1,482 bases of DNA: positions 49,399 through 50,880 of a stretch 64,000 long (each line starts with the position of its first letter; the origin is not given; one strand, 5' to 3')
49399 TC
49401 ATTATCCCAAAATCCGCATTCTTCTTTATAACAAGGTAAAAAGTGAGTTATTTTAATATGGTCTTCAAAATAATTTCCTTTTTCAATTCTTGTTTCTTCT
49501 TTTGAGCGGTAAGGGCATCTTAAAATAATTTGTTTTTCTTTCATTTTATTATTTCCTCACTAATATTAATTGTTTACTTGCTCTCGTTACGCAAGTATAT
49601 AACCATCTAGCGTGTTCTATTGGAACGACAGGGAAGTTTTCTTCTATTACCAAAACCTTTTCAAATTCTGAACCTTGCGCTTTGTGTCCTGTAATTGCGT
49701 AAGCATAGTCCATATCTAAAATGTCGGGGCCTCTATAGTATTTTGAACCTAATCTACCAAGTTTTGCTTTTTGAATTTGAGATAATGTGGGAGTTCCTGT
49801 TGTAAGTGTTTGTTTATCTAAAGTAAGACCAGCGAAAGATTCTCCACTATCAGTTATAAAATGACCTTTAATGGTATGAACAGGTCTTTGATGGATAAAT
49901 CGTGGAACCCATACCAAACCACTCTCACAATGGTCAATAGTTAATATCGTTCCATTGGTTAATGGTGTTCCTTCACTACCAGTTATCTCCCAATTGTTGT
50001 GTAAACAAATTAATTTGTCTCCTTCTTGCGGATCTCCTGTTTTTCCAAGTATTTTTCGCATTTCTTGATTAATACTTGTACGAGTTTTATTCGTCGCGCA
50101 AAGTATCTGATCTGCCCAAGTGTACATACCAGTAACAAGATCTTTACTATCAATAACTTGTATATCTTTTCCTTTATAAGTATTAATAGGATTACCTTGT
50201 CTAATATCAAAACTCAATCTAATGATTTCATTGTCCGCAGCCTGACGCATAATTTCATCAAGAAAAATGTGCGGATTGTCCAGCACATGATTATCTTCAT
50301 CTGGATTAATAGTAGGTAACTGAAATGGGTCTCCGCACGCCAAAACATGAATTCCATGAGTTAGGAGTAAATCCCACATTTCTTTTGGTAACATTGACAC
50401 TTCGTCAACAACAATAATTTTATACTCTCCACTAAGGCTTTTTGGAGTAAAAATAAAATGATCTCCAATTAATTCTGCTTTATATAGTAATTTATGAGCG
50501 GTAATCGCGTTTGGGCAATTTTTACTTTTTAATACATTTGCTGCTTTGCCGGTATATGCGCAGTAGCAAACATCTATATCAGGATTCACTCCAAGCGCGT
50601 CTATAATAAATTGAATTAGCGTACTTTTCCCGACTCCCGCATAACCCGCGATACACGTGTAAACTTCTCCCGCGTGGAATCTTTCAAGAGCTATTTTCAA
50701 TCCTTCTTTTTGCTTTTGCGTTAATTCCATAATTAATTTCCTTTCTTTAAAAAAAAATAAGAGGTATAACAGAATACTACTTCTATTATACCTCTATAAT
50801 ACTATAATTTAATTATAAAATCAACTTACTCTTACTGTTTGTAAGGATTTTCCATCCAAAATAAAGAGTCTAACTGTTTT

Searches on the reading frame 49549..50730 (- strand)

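Call 92: search_protein_families(library=pfam, proteins=[window:49549-50730:-], max_evalue=0.001)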
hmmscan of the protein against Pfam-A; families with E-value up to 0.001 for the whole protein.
window:49549-50730:- (393 aa): 5 families
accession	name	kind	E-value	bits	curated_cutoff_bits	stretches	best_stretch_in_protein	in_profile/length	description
PF13604.12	AAA_30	-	2e-20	73.8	27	1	14-182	9-174/191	AAA domain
PF13538.12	UvrD_C_2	-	2.3e-15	56.6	27.4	1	342-391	1-52/52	UvrD-like helicase C-terminal domain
PF13245.12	AAA_19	-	2.4e-15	57.4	25.1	1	24-141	13-132/134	AAA domain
PF01443.25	Viral_helicase1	-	2.3e-14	54.2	21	1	26-154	2-113/228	Viral superfamily 1 RNA helicase core domain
PF05970.20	PIF1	-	0.00057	20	25.9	0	3-122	2-122/223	PIF1-like helicase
